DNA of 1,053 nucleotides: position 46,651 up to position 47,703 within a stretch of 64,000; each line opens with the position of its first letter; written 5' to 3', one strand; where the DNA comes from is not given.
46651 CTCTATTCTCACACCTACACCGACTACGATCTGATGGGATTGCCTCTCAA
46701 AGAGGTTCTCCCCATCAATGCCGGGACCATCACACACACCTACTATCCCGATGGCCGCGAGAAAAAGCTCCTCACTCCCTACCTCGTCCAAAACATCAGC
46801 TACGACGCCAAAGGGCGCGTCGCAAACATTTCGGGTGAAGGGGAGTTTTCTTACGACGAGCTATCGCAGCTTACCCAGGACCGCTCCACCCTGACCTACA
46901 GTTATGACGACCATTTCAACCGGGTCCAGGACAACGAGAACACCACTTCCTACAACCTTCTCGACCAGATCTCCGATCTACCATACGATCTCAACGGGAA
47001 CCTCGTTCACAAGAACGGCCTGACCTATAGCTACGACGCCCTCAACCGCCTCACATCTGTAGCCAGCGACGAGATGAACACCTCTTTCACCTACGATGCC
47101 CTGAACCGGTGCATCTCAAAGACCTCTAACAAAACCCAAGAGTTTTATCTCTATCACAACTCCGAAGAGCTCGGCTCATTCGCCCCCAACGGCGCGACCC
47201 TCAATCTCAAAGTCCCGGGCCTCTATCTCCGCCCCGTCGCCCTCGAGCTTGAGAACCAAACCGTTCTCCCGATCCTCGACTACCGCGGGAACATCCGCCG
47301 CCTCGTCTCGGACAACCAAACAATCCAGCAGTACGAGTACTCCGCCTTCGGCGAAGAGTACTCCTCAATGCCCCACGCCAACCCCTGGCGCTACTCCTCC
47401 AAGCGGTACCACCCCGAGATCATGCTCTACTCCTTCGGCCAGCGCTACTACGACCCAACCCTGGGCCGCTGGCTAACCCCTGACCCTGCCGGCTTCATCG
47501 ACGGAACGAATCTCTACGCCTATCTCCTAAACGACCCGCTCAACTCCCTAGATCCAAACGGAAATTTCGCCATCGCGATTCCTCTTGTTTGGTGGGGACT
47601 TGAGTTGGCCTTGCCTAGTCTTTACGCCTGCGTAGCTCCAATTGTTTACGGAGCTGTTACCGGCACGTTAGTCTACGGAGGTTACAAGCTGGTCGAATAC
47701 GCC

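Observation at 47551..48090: Unassigned C-terminal toxin tip with hydrophobic linker, His-rich motif and an abrupt compositional switch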

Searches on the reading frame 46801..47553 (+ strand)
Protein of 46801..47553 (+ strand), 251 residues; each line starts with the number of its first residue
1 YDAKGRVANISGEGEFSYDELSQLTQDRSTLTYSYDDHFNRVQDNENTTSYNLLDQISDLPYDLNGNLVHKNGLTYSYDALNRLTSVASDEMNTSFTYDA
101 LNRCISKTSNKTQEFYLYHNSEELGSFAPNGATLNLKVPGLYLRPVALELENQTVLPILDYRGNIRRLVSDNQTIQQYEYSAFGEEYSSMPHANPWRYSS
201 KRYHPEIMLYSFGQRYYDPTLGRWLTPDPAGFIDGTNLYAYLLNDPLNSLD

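Call 76: find_related_loci(query=window:46801-47553:+, collection=metagenome_contigs, flank=6000)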
Query window:46801-47553:+ (251 aa) in metagenome_contigs; peptide patterns used: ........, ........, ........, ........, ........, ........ (x = any residue, [..] = any of these).
198 stretches matched a pattern; 60 encode a relative of the query (tblastn E <= 1e-3); 60 distinct loci.
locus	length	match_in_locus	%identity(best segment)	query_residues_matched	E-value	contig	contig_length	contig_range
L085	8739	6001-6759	49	1-251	4e-71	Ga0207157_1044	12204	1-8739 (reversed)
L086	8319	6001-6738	43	16-246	3e-58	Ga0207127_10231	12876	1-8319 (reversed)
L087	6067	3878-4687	39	15-251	1e-46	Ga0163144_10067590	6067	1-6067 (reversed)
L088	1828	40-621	43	76-251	6e-46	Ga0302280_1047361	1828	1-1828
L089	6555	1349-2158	38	15-251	7e-45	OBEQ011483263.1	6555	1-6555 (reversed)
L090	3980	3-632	41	64-251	3e-40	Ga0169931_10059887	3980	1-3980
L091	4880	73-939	37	1-251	7e-38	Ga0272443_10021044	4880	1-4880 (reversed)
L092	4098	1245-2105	33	1-251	5e-38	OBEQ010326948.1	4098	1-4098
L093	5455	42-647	37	76-251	9e-33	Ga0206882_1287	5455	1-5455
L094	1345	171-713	41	50-246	8e-32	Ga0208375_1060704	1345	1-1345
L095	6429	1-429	40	125-251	1e-28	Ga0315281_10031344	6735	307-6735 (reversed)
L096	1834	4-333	46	136-247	2e-23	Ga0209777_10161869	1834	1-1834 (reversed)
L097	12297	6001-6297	45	157-251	2e-21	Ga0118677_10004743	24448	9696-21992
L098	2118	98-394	40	157-251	1e-17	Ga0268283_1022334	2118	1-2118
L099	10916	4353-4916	31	75-251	2e-16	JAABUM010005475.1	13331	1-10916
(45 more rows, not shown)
